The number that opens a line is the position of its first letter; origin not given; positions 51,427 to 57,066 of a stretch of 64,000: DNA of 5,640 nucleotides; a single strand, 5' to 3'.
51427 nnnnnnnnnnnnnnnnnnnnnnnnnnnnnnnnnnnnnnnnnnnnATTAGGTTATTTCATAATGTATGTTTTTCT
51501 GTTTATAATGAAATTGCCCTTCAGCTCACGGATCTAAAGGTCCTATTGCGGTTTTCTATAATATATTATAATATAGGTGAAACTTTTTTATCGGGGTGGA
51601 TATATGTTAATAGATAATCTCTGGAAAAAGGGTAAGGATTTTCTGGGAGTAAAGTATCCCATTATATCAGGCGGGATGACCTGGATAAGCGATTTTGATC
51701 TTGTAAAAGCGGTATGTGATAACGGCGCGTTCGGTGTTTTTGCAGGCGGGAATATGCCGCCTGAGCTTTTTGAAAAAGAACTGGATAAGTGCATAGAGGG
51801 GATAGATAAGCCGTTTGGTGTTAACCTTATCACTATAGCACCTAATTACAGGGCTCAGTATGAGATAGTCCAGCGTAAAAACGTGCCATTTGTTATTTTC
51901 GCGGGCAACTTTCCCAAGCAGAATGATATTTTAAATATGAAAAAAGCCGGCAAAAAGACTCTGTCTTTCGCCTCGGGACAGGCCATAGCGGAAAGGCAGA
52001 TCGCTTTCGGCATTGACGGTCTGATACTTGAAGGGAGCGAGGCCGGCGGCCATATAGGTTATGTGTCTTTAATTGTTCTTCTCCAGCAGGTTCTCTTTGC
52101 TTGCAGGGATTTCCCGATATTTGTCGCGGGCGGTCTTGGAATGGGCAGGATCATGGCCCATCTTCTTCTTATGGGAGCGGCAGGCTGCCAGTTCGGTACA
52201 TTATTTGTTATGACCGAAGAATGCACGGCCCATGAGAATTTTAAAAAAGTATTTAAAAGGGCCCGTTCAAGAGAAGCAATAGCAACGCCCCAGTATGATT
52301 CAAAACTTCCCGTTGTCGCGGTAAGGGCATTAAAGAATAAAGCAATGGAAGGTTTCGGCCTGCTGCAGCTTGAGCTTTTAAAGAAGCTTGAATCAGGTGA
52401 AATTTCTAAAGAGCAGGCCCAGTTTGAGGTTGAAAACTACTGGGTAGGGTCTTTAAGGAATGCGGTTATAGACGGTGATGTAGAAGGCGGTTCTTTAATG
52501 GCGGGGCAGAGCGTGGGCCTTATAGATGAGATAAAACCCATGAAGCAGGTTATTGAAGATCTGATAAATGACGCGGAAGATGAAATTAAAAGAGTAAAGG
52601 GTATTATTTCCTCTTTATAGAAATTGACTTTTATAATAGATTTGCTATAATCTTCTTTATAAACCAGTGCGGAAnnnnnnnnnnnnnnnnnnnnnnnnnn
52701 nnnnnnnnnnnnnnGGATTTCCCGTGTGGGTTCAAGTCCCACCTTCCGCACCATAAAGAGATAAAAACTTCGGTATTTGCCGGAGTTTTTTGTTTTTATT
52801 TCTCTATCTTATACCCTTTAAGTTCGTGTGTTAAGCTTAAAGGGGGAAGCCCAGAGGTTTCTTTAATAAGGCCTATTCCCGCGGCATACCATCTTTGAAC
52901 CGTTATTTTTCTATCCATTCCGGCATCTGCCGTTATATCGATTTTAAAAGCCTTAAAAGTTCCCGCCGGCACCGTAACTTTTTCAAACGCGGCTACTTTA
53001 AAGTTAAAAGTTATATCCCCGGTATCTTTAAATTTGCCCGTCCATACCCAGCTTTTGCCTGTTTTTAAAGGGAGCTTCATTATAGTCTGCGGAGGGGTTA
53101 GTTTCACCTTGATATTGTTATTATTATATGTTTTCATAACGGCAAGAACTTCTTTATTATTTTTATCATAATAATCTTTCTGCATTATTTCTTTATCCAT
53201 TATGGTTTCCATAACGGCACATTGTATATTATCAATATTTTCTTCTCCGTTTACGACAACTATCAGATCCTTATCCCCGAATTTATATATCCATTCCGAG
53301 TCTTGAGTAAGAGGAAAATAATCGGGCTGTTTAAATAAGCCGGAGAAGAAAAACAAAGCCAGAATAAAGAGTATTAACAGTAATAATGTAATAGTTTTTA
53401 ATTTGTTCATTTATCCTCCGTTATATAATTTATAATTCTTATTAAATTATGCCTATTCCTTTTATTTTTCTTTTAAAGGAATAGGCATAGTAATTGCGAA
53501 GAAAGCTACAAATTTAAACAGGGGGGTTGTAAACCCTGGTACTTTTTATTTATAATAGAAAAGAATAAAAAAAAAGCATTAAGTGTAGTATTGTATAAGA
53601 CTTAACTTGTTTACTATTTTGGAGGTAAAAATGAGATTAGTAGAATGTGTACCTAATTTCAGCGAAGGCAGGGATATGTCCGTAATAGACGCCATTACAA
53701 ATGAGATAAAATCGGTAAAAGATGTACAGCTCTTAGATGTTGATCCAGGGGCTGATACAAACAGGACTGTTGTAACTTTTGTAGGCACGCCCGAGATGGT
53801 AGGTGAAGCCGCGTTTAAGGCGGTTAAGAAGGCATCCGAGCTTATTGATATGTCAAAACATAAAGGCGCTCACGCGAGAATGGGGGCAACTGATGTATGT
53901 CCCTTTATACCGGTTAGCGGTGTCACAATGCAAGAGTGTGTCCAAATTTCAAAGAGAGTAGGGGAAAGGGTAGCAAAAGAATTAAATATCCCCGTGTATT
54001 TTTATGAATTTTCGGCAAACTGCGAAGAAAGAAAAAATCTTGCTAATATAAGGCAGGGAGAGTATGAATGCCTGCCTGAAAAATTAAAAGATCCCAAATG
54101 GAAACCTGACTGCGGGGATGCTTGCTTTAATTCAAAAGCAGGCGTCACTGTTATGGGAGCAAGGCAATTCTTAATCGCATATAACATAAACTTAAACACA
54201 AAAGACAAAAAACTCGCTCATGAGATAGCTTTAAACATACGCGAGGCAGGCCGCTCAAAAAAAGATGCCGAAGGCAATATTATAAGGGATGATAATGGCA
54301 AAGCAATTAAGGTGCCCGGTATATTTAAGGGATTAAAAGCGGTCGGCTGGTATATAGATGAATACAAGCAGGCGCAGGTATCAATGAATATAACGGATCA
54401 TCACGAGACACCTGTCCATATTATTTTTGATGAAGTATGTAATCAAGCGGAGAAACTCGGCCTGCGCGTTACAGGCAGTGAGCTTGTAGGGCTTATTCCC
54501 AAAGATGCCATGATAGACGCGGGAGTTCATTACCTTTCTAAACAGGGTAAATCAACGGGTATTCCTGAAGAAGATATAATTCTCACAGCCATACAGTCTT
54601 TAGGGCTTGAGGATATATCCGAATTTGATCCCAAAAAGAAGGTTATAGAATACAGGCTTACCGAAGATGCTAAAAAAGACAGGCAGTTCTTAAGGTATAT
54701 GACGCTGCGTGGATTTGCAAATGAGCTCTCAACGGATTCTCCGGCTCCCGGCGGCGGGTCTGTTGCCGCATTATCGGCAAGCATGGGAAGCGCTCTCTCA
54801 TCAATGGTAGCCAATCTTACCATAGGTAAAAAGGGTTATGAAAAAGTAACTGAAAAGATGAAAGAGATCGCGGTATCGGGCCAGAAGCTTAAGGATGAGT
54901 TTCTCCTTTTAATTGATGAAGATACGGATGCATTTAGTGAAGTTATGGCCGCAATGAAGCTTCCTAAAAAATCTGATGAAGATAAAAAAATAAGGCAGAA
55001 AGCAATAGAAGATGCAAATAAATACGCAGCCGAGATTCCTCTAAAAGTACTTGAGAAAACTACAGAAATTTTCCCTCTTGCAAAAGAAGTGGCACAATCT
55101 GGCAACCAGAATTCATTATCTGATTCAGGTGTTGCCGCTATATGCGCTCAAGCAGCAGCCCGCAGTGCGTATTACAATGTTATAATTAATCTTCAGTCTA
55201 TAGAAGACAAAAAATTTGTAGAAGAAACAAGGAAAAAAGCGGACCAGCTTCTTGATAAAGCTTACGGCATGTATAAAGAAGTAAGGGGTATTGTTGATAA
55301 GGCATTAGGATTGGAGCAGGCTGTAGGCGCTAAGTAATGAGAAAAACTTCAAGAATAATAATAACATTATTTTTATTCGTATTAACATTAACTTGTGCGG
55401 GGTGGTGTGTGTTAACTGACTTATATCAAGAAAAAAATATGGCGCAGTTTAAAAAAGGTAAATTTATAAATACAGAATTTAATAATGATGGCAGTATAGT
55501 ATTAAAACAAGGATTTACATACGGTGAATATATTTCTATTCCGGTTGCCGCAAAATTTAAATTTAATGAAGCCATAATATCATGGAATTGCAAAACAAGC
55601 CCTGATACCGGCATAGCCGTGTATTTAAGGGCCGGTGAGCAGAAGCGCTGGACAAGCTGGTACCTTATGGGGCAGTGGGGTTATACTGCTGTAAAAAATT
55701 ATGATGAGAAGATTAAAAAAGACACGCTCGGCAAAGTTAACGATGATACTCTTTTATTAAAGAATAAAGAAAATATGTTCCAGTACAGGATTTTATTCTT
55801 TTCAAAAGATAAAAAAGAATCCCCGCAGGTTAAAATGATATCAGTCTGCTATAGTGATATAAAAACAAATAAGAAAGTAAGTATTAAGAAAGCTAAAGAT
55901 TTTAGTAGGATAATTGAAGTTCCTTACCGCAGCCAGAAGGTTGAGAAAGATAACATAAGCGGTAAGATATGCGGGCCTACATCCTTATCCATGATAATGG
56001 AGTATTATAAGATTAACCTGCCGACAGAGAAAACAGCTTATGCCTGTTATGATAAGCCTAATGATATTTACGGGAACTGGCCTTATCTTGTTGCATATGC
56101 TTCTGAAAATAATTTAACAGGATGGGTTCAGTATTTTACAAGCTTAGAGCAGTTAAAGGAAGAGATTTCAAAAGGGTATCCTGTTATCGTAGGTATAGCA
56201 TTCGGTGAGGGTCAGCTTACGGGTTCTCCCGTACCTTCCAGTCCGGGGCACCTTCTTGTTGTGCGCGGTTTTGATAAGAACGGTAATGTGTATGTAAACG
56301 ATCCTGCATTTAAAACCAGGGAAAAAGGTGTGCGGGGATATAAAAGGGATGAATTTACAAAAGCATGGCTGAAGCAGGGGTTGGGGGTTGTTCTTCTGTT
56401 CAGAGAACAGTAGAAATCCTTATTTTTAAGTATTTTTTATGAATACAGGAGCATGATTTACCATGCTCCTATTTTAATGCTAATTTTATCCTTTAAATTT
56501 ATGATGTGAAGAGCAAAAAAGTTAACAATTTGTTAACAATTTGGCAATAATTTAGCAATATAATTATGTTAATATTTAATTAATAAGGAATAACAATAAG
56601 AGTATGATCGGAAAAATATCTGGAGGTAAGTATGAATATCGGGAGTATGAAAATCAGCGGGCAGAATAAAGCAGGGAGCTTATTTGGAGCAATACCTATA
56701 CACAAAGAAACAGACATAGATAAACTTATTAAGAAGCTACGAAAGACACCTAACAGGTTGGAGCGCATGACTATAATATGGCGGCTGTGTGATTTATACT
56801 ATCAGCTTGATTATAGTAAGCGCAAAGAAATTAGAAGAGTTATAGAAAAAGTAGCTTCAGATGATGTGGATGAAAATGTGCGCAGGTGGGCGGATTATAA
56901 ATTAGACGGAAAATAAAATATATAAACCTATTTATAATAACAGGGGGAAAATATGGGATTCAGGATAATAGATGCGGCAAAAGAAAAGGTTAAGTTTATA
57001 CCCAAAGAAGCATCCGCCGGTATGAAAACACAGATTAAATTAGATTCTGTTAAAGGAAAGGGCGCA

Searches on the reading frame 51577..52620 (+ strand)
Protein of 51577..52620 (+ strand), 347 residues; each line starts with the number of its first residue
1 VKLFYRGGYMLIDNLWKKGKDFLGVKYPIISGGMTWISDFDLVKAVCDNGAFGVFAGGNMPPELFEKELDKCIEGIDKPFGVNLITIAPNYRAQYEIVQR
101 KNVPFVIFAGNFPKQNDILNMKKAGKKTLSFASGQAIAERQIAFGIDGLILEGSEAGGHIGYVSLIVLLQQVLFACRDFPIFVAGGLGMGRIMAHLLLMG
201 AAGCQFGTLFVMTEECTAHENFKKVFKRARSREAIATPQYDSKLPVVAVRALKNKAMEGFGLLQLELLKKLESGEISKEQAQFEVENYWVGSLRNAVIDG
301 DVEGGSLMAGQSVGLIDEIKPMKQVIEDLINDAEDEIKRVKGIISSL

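Call 16: search_protein_families(library=pfam, proteins=[window:51577-52620:+], max_evalue=0.001)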
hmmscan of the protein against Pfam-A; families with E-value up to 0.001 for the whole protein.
window:51577-52620:+ (347 aa): 1 family
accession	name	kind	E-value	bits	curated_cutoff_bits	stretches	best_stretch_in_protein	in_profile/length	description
PF03060.21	NMO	-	7.5e-44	150.9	28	2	90-331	101-330/331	Nitronate monooxygenase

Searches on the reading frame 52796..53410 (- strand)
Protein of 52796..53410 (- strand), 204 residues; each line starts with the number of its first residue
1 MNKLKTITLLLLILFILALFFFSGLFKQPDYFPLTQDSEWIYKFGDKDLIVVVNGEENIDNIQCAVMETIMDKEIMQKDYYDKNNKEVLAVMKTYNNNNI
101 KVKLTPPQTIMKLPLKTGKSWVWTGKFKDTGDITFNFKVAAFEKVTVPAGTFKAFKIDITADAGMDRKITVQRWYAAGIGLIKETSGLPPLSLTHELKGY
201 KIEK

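Call 16: search_protein_families(library=pfam, proteins=[window:52796-53410:-], max_evalue=0.001)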
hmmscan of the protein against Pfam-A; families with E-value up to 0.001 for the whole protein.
window:52796-53410:- (204 aa): 1 family
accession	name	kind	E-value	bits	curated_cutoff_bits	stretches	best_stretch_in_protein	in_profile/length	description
PF21347.3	DUF3108_like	-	5.7e-10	39.8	27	1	135-184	132-184/199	DUF3108-like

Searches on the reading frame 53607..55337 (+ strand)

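Call 12: search_protein_families(library=pfam, proteins=[window:53607-55337:+], max_evalue=0.01)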
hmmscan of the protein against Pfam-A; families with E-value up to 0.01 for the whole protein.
window:53607-55337:+ (576 aa): 3 families
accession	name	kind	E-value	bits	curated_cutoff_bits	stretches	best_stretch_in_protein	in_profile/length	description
PF07837.17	FTCD_N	-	4.1e-74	248.6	27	1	11-186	1-176/176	Formiminotransferase domain, N-terminal subdomain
PF04961.17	FTCD_C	-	7.5e-68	228.3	24.5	1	366-546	1-181/182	Formiminotransferase-cyclodeaminase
PF02971.19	FTCD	-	7.5e-60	201.5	24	1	188-349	1-145/145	Formiminotransferase domain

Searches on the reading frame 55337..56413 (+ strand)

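Call 12: search_protein_families(library=pfam, proteins=[window:55337-56413:+], max_evalue=0.01)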
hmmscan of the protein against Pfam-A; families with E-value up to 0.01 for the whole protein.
window:55337-56413:+ (358 aa): 4 families
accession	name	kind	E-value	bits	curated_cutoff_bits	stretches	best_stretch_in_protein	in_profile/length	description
PF13529.12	Peptidase_C39_2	-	1.2e-22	81.4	24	1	194-324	2-143/143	Peptidase_C39 like family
PF12385.14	Peptidase_C70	-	4.7e-05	23.8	19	1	193-335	5-136/141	Papain-like cysteine protease AvrRpt2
PF03412.21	Peptidase_C39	-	0.00011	22.4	22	0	210-232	11-33/133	Peptidase C39 family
PF14399.12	BtrH_N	-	0.0048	17.6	29.7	1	270-323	79-134/134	Butirosin biosynthesis protein H, N-terminal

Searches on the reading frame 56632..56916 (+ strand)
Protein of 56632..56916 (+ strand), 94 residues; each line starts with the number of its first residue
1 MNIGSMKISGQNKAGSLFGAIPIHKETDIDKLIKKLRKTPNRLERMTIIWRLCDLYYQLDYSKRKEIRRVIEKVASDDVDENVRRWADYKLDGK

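Call 11: search_protein_families(library=pfam, proteins=[window:56632-56916:+], max_evalue=0.01)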
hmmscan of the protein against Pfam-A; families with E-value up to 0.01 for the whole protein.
window:56632-56916:+ (94 aa): 1 family
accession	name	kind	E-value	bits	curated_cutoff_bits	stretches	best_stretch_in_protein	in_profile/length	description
PF13646.12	HEAT_2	-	0.0091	16.7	27.7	0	29-87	1-51/88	HEAT repeats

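Call 32: search_protein_families(library=padloc, proteins=[window:56632-56916:+], max_evalue=0.01)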
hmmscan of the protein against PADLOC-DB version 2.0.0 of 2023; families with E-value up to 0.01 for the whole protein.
window:56632-56916:+ (94 aa): 0 families
